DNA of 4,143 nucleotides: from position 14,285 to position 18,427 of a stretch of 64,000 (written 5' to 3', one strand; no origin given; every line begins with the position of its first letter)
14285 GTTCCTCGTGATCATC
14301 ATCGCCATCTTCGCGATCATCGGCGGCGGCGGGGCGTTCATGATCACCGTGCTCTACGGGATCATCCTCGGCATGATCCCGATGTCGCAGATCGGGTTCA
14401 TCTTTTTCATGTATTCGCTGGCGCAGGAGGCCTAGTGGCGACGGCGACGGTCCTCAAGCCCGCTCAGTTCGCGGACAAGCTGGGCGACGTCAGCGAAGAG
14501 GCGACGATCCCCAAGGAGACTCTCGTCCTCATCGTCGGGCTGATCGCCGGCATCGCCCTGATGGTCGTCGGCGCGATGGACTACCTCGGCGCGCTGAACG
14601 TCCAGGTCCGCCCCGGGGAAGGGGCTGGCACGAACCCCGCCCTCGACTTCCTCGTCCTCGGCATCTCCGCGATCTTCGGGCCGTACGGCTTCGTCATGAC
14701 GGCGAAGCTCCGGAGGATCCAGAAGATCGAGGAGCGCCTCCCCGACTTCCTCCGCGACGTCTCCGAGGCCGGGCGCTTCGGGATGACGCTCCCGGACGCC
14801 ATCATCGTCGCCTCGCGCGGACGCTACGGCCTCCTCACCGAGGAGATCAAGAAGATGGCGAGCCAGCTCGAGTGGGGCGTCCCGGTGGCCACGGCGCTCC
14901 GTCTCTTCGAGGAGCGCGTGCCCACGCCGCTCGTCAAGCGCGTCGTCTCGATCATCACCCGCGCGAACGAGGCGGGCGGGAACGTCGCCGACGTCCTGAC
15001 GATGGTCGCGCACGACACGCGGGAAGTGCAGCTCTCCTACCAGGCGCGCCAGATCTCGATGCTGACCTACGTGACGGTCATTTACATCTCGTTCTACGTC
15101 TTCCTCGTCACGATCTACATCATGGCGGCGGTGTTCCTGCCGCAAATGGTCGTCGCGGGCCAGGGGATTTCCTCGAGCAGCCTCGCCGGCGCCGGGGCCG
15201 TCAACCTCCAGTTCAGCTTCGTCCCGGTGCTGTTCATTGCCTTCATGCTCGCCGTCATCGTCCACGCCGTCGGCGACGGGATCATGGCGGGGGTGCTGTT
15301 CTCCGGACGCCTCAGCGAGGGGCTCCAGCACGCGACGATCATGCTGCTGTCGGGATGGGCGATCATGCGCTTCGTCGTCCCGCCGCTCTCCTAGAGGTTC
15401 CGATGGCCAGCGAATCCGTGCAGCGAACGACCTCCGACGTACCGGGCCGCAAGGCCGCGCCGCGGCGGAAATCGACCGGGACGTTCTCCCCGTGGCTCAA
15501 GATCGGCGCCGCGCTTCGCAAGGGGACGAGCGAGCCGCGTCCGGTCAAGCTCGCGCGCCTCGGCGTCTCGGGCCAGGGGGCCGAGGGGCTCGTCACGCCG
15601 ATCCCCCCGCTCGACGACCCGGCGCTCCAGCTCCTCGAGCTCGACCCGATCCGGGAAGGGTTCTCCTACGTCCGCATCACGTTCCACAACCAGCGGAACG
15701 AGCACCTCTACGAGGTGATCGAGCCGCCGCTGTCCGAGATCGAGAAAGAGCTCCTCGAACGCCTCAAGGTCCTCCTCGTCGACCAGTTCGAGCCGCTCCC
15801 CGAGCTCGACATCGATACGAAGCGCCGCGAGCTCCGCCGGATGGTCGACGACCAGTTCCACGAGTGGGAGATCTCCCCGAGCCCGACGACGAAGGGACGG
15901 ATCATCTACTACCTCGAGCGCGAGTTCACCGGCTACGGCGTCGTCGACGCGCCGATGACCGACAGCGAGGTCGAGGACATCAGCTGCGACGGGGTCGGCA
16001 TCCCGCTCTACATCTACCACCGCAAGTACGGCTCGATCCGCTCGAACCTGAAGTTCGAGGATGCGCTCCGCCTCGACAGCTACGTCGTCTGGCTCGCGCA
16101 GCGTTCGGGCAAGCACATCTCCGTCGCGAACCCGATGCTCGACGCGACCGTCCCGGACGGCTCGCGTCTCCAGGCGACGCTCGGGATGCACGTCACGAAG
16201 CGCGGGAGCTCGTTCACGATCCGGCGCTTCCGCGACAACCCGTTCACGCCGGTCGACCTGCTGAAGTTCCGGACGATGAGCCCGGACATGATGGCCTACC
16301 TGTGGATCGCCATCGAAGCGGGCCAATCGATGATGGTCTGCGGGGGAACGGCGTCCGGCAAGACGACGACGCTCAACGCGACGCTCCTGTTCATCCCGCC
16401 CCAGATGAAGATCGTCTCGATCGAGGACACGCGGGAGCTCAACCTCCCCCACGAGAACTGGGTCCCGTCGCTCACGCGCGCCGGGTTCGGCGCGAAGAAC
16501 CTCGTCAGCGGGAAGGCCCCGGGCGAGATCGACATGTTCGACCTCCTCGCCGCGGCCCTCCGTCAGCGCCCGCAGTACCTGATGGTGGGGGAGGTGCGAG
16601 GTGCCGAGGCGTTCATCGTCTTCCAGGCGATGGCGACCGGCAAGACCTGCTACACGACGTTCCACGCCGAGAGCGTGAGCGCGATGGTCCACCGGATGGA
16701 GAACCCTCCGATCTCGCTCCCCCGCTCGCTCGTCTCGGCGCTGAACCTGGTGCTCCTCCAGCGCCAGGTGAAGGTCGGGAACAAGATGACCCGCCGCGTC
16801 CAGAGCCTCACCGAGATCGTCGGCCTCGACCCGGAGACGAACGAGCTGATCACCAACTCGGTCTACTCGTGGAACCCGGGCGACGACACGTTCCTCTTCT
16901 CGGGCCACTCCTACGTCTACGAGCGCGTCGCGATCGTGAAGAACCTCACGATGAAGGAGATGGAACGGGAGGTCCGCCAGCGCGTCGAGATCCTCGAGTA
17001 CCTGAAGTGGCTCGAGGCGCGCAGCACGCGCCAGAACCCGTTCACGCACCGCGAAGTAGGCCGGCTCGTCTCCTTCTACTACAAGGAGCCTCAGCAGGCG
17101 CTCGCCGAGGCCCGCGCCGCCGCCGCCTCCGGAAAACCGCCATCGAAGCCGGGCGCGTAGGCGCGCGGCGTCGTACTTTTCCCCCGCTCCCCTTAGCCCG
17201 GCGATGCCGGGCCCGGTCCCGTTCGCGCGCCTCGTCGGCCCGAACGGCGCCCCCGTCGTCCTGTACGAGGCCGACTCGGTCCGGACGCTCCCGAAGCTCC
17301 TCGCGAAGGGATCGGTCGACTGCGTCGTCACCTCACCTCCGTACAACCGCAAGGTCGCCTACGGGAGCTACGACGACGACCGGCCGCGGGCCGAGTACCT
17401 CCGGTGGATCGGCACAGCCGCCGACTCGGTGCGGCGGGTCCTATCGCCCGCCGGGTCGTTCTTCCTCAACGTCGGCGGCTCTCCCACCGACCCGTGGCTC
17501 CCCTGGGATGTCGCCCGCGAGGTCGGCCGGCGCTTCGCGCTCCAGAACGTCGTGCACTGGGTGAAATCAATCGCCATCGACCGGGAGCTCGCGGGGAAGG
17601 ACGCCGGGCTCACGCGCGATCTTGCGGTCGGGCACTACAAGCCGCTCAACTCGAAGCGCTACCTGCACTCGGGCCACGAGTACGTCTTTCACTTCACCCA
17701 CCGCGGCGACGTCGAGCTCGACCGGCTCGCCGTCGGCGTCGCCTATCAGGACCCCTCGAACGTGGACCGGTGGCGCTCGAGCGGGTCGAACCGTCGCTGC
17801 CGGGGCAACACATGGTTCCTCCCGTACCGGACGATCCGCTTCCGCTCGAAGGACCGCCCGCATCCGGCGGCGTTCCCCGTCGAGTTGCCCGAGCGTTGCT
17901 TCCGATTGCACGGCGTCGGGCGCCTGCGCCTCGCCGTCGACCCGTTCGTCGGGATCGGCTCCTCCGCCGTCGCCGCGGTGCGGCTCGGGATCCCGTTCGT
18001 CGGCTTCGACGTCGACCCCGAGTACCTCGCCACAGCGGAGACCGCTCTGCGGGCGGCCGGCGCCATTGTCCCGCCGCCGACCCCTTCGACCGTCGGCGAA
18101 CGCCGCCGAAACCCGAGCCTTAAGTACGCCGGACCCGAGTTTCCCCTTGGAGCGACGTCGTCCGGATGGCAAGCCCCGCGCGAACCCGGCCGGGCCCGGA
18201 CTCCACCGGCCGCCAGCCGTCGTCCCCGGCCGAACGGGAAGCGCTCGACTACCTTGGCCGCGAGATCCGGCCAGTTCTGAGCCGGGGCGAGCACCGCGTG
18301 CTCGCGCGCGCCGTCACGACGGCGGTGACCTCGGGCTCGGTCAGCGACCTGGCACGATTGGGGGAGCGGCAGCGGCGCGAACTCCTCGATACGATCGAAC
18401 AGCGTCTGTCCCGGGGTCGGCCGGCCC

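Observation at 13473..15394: Platform protein encoded as two separate half-size TadB/TadC-like genes in an archaeon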

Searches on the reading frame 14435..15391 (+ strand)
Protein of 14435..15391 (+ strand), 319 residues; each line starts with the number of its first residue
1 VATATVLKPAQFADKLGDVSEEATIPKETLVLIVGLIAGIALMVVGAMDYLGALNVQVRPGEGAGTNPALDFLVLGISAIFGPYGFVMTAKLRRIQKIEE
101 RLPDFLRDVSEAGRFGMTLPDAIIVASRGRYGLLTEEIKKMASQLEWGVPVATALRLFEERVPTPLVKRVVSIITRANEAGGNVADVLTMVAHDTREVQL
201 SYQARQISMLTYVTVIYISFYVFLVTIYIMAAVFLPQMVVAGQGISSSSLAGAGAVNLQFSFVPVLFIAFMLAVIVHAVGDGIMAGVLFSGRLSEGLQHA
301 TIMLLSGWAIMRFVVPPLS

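Call 6: search_protein_families(library=pfam, proteins=[window:14435-15391:+], max_evalue=0.01)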
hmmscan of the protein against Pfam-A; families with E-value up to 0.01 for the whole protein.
window:14435-15391:+ (319 aa): 1 family
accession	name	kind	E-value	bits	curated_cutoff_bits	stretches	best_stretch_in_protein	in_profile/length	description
PF00482.28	T2SSF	-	2.2e-18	66.9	25.2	1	105-230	1-123/125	Type II secretion system (T2SS), protein F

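Call 7: search_protein_families(library=ncbifam, proteins=[window:14435-15391:+], max_evalue=0.01)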
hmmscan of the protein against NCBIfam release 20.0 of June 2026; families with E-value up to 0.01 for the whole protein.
window:14435-15391:+ (319 aa): 7 families
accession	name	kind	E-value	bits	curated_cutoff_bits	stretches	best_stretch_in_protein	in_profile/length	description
NF004705.1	PRK06041.1-3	equivalog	2.6e-12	46.4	400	1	30-305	193-445/465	archaellar assembly protein ArlJ/FlaJ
NF046075.1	UpsF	equivalog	2.6e-11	43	400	1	74-263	285-456/484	membrane pilin protein UpsF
NF004704.2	PRK06041.1-2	equivalog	2.8e-09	36.2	550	1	84-304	315-536/555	archaellar assembly protein ArlJ/FlaJ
NF004703.2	PRK06041.1-1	equivalog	7e-09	34.5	570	1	28-277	231-475/525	archaellar assembly protein ArlJ/FlaJ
NF041012.2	T4P_ComGB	equivalog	1e-05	25.1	240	1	105-277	6-166/332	competence type IV pilus assembly protein ComGB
NF053673.1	bindosome_BasF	exception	2.6e-05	23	1300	1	86-286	419-616/656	bindosome assembly system membrane anchoring protein BasF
NF052607.1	T4PiliAsmPilCThrm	equivalog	0.0017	17.5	700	1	131-238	98-196/406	type IV pilus assembly protein PilC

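Call 9: find_homologous_proteins(query=window:14435-15391:+)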
Query window:14435-15391:+ (319 aa): 1734 proteins with E <= 0.001 among 8000 candidates; the best 120 are listed.
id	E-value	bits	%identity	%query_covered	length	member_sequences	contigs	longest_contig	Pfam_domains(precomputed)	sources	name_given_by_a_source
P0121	2.3e-196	669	100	100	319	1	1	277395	PF00482.29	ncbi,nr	ncbi:MAG: type II secretion system F family protein [Thermoplasmata archaeon]|nr:type II secretion s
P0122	8.5e-187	638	94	100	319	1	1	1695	PF00482.29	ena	-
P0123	2.9e-180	616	91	100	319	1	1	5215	PF00482.29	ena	-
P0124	5.2e-177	605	90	100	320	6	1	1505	PF00482.29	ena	-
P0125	1.8e-173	594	89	100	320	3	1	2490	PF00482.29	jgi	jgi:flagellar protein FlaJ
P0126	1.3e-172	591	86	100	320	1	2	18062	PF00482.29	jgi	jgi:flagellar protein FlaJ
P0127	6.4e-172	589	86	100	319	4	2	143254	PF00482.29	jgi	-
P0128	6.4e-171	585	86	100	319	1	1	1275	PF00482.29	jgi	jgi:flagellar protein FlaJ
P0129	3.5e-170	583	86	100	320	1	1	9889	PF00482.29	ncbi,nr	ncbi:MAG TPA: type II secretion system F family protein [Thermoplasmata archaeon]|nr:type II secreti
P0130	6.3e-170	582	86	100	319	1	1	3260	PF00482.29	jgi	jgi:archaeal flagellar protein FlaJ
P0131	1.6e-169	581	86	100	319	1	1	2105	PF00482.29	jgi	jgi:flagellar protein FlaJ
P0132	1.6e-169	581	86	100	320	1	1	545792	PF00482.29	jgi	jgi:archaeal flagellar protein FlaJ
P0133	6.4e-169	579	85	100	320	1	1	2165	PF00482.29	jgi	jgi:flagellar protein FlaJ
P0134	1.1e-168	578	84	100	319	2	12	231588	PF00482.29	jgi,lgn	jgi:archaeal flagellar protein FlaJ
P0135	3.0e-168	577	85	100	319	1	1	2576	PF00482.29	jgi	jgi:archaeal flagellar protein FlaJ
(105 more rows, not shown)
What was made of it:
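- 14435..15394 (+): Platform C-half (B, 319 aa). Layout: short cytoplasmic N-terminus, two TM helices, T2SSF helical domain, three further TM helices. Homologue of CdiPFb, and TadB-like. More than 1,700 database homologues were found; the listed ones are mostly 318-334 aa, with two shorter or partial entries (280 and 292 aa) (call 9).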

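Call 20: search_solved_structures(query=window:14435-15391:+, max_evalue=1)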
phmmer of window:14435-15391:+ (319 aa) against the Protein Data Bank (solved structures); distinct sequences matched with E-value up to 1: 0.

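Call 45: search_dna_similar(query=window:14435-15391:+, collection=plasmids, mode=protein, max_evalue=1, max_rows=40, rows=spread)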
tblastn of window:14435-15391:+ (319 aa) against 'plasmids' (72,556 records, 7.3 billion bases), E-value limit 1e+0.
Records with a match: 59; places in all: 59; records where one place covers at least 80% of the query: 0.
Best place of each record, by identity: <60% 59.
By first word of the organism name: Pseudosulfitobacter 40; Rhodococcus 5; Burkholderia 3; Paraburkholderia 2; Salinibaculum 1; Vibrio 1; Thioclava 1; Ruminococcus 1; Paracoccus 1; Pelagibacterium 1; and 3 more.
By predicted mobility (MOB-suite, as given by PLSDB): non-mobilizable 52; mobilizable 6; conjugative 1.
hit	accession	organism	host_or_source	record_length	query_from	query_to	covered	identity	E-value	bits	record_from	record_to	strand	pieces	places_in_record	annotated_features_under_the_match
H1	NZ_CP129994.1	Salinibaculum sp. KK48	cell culture,sediment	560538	93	317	71%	24.0%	2e-9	66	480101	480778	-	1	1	type II secretion system F family protein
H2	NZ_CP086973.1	Pseudosulfitobacter pseudonitzschiae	Skeletonema costatum,The surface ...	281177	68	240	54%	27.8%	1e-8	64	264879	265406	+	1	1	type II secretion system F family protein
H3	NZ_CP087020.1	Pseudosulfitobacter pseudonitzschiae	Mediolabrus comicus,The surface ...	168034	68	240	54%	27.8%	1e-8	64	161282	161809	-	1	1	type II secretion system F family protein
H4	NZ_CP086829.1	Pseudosulfitobacter pseudonitzschiae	Trieres chinensis,The surface seawater ...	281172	68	240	54%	27.8%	1e-8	64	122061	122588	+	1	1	type II secretion system F family protein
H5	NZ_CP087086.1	Pseudosulfitobacter pseudonitzschiae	Mediolabrus comicus,The surface ...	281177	68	240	54%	27.8%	1e-8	64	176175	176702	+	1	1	type II secretion system F family protein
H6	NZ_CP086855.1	Pseudosulfitobacter pseudonitzschiae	Skeletonema costatum,The surface ...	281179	68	240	54%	27.8%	1e-8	64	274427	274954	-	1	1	type II secretion system F family protein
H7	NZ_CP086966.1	Pseudosulfitobacter pseudonitzschiae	Skeletonema costatum,The surface ...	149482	68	240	54%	27.8%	1e-8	64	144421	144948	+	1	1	type II secretion system F family protein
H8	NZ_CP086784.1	Pseudosulfitobacter pseudonitzschiae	Thalassiosira tenera,The surface ...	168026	68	240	54%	27.8%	1e-8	64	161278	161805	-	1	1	type II secretion system F family protein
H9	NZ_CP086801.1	Pseudosulfitobacter pseudonitzschiae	Thalassiosira tenera,The surface ...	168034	68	240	54%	27.8%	1e-8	64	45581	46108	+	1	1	type II secretion system F family protein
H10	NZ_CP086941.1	Pseudosulfitobacter pseudonitzschiae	Skeletonema costatum,The surface ...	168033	68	240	54%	27.8%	1e-8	64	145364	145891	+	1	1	type II secretion system F family protein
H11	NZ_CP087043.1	Pseudosulfitobacter pseudonitzschiae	Mediolabrus comicus,The surface ...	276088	68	240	54%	27.8%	2e-8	64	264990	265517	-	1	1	type II secretion system F family protein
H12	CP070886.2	Pseudosulfitobacter pseudonitzschiae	Skeletonema costatum,The surface ...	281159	68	240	54%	27.8%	2e-8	64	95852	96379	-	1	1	type II secretion system F family protein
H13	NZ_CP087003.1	Pseudosulfitobacter pseudonitzschiae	Skeletonema costatum,The surface ...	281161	68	240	54%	27.8%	2e-8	64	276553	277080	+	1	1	type II secretion system F family protein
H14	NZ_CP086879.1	Pseudosulfitobacter pseudonitzschiae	Skeletonema costatum,The surface ...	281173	68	240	54%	27.8%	2e-8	64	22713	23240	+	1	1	type II secretion system F family protein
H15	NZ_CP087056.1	Pseudosulfitobacter pseudonitzschiae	Mediolabrus comicus,The surface ...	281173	68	240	54%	27.8%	2e-8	64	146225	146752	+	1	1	type II secretion system F family protein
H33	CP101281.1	Burkholderia sp. FXe9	bacteria,soil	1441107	65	197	42%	26.3%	2e-2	44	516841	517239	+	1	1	type II secretion system F family protein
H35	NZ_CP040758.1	Paracoccus liaowanqingii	Tibetan antelope,cell culture,feces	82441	78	199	38%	28.5%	5e-4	49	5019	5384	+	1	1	type II secretion system F family protein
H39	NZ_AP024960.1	Paraburkholderia terrae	-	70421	87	196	34%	25.5%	7e-2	42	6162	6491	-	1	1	type II secretion system F family protein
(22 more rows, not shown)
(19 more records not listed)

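Call 46: get_annotated_region(hit=H2, flank=7000)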
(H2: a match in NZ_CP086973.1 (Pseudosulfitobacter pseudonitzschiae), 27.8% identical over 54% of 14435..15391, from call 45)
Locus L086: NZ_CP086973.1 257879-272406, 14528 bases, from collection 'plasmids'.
description: Pseudosulfitobacter pseudonitzschiae strain SC1-114 plasmid P2, complete sequence
organism: Pseudosulfitobacter pseudonitzschiae (NCBI taxid 1402135)
taxonomy: Bacteria; Pseudomonadota; Alphaproteobacteria; Rhodobacterales; Roseobacteraceae; Pseudosulfitobacter; Pseudosulfitobacter pseudonitzschiae
host: -; source: Skeletonema costatum,The surface seawater at the Pearl River Estuary; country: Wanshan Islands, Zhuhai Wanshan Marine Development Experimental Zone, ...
typing (MOB-suite, as given by PLSDB): non-mobilizable; replicon rep_cluster_558
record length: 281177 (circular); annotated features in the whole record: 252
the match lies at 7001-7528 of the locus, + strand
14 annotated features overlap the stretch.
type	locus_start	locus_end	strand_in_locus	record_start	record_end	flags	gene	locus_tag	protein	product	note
CDS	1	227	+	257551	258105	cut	-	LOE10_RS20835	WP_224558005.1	hypothetical protein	-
CDS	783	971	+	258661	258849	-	-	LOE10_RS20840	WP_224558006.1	Flp family type IVb pilin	-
CDS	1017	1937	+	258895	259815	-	cpaB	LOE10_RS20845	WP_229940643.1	Flp pilus assembly protein CpaB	-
CDS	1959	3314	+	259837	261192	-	-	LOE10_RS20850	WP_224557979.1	type II and III secretion system protein family protein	-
CDS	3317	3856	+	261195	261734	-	-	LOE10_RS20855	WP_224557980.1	CpaD family pilus assembly protein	-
CDS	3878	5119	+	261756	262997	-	-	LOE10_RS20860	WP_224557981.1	hypothetical protein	-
CDS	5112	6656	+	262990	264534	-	-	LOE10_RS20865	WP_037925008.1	CpaF family protein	-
CDS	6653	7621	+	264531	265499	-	-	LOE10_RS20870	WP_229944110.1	type II secretion system F family protein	-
CDS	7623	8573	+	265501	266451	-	-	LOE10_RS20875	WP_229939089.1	type II secretion system F family protein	-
CDS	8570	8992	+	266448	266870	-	-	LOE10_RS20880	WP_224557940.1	TadE/TadG family type IV pilus assembly protein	-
CDS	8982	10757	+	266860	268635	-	-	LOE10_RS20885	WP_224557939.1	pilus assembly protein TadG-related protein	-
CDS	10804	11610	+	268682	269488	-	-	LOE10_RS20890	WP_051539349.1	tetratricopeptide repeat protein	-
CDS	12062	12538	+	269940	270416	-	-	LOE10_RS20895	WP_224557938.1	MarR family transcriptional regulator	-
CDS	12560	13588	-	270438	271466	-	-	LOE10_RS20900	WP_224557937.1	IS30 family transposase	-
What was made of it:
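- On Bacterial Tad (TadA-TadB-TadC): All are present in the reference Tad locus L086 (call 46).
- Closest known: Bacterial Tad/Cpa pilus platform TadB+TadC. Different: Tad has one CpaF/TadA ATPase plus TadZ, a secretin and Flp pilins (call 46).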

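Call 47: get_annotated_region(hit=H33, flank=3000)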
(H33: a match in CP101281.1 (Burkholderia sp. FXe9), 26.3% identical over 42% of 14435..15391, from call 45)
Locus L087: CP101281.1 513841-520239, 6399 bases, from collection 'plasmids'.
description: Burkholderia sp. FXe9 plasmid unnamed1, complete sequence
organism: Burkholderia sp. FXe9 (NCBI taxid 2962884)
taxonomy: Bacteria; Pseudomonadota; Betaproteobacteria; Burkholderiales; Burkholderiaceae; Burkholderia; Burkholderia sp. FXe9
host: -; source: bacteria,soil; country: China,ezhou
typing (MOB-suite, as given by PLSDB): non-mobilizable
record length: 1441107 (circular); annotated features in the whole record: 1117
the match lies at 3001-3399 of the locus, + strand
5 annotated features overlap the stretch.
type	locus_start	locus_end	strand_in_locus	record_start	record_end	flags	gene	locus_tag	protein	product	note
CDS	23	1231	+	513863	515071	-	-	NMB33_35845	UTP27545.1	AAA family ATPase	-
CDS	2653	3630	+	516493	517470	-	-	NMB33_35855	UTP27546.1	type II secretion system F family protein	-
CDS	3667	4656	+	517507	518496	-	-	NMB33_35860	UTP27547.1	type II secretion system F family protein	-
CDS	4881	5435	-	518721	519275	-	-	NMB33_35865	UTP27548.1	AraC family transcriptional regulator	-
CDS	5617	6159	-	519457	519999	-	-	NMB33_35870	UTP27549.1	hypothetical protein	-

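Call 48: get_annotated_region(hit=H35, flank=3000)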
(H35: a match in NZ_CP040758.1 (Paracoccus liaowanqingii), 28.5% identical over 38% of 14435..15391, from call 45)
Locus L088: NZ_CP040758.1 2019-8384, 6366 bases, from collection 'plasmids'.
description: Paracoccus liaowanqingii strain 2251 plasmid unnamed7, complete sequence
organism: Paracoccus liaowanqingii (NCBI taxid 2560053)
taxonomy: Bacteria; Pseudomonadota; Alphaproteobacteria; Rhodobacterales; Paracoccaceae; Paracoccus; Paracoccus liaowanqingii
host: -; source: Tibetan antelope,cell culture,feces; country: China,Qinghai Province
typing (MOB-suite, as given by PLSDB): non-mobilizable
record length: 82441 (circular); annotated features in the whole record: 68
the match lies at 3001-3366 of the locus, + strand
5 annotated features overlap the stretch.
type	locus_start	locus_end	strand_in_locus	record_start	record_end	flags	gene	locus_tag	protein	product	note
CDS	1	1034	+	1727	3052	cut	-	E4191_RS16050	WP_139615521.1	AAA family ATPase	-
CDS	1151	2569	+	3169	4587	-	-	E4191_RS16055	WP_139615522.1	CpaF family protein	-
CDS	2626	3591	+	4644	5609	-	-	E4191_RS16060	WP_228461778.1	type II secretion system F family protein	-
CDS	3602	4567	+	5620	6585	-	-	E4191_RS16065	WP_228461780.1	type II secretion system F family protein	-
CDS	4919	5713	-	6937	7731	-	-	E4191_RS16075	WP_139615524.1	helix-turn-helix domain-containing protein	GO:0006355 - regulation of DNA-templated transcription [Evidence IEA]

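Call 49: get_annotated_region(hit=H39, flank=3000)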
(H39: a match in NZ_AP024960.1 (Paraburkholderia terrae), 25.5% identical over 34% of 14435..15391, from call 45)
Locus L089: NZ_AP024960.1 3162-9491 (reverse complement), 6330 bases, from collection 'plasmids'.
description: Paraburkholderia terrae strain KU-64 plasmid pPT70, complete sequence
organism: Paraburkholderia terrae (NCBI taxid 311230)
taxonomy: Bacteria; Pseudomonadota; Betaproteobacteria; Burkholderiales; Burkholderiaceae; Paraburkholderia; Paraburkholderia terrae
host: -; source: -; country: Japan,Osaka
typing (MOB-suite, as given by PLSDB): non-mobilizable
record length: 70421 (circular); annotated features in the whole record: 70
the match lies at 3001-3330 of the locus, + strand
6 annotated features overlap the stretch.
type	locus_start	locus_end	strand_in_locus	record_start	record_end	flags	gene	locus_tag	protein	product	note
CDS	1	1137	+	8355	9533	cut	-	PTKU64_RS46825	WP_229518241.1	AAA family ATPase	-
CDS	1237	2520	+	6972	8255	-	-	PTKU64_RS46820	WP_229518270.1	CpaF family protein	-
CDS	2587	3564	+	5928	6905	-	-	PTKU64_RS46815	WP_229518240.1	type II secretion system F family protein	-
CDS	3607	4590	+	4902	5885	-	-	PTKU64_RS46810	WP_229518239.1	type II secretion system F family protein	-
CDS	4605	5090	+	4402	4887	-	-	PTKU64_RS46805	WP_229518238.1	MarR family transcriptional regulator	GO:0006355 - regulation of DNA-templated transcription [Evidence IEA]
CDS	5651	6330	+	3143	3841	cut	-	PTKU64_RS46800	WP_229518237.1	isoprenylcysteine carboxylmethyltransferase family protein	GO:0006481 - C-terminal protein methylation [Evidence IEA]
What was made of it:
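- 14435..15394 (+): Its best bacterial hits fall in the TadB-position gene of Tad loci (calls 45-49).
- On Bacterial Tad (TadA-TadB-TadC): tblastn hits fall in the first T2SSF gene after cpaF in 4 of 4 loci (calls 45-49).
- B is measurably closer to TadB than to TadC. tblastn hits fall in the TadB-position gene in 4 of 4 Tad loci (calls 45-49).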

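Call 50: get_annotated_region(hit=H1, flank=5000)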
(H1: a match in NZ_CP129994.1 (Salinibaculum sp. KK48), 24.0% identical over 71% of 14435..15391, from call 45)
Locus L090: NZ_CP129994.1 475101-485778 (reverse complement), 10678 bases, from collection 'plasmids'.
description: Salinibaculum sp. KK48 plasmid unnamed2, complete sequence
organism: Salinibaculum sp. KK48 (NCBI taxid 3058903)
taxonomy: Archaea; Euryarchaeota; Halobacteria; Halobacteriales; Haloarculaceae; Salinibaculum; Salinibaculum sp. KK48
host: -; source: cell culture,sediment; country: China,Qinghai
typing (MOB-suite, as given by PLSDB): non-mobilizable
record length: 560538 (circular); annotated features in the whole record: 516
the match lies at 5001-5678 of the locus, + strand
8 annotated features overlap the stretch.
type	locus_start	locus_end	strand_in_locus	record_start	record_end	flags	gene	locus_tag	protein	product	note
CDS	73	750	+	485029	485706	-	-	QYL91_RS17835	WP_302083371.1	hypothetical protein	-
CDS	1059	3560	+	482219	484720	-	-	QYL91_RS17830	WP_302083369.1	ATPase, T2SS/T4P/T4SS family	-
CDS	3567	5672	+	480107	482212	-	-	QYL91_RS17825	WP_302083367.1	type II secretion system F family protein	-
CDS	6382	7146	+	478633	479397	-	-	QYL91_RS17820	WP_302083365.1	hypothetical protein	-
CDS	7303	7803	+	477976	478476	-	-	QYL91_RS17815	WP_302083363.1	hypothetical protein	-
CDS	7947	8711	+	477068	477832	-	-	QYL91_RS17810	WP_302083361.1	hypothetical protein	-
CDS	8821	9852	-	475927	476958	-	radA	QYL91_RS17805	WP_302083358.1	DNA repair and recombination protein RadA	-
CDS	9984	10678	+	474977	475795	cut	-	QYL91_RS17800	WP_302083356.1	hypothetical protein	-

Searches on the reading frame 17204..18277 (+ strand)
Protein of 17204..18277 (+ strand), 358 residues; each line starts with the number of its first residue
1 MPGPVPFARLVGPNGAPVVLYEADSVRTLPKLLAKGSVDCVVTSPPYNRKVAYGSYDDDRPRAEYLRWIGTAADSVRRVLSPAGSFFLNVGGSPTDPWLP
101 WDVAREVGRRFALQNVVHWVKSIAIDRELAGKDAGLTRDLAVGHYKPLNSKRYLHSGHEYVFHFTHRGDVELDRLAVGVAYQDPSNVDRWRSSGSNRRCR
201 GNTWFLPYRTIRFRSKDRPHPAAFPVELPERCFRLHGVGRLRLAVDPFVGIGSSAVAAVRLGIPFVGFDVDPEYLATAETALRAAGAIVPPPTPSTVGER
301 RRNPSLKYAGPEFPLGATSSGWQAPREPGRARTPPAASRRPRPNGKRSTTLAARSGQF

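Call 6: search_protein_families(library=pfam, proteins=[window:17204-18277:+], max_evalue=0.01)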
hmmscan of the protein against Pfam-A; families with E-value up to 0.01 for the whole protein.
window:17204-18277:+ (358 aa): 1 family
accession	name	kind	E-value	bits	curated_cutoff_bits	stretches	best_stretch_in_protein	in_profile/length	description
PF01555.25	N6_N4_Mtase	-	1.5e-32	113.8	26.7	1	38-279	1-220/221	DNA methylase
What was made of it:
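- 17204..18280 (+): N6/N4-type DNA methyltransferase (358 aa). It is a conserved downstream neighbour. Whether it belongs to the machine is unknown. Pfam N6_N4_Mtase scores 113.8 bits (call 6).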

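Call 71: search_protein_families(library=ncbifam, proteins=[window:17204-18277:+], max_evalue=0.001)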
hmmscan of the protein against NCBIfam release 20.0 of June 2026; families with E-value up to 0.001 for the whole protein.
window:17204-18277:+ (358 aa): 3 families
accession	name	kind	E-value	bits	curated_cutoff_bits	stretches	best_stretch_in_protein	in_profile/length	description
NF008572.0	PRK11524.1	equivalog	1.2e-10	41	292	1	20-89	17-85/294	adenine-specific DNA-methyltransferase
NF050803.1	DnaMtaseCcrMCaul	equivalog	2.6e-08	33.2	830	1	204-288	166-253/350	adenine-specific DNA-methyltransferase CcrM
TIGR01177.1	TIGR01177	hypoth_equivalog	0.00022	20.6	316.55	0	235-280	177-222/330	TIGR01177 family methyltransferase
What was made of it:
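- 17204..18280 (+): NCBIfam gives only weak hits to adenine methyltransferase models (call 71).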
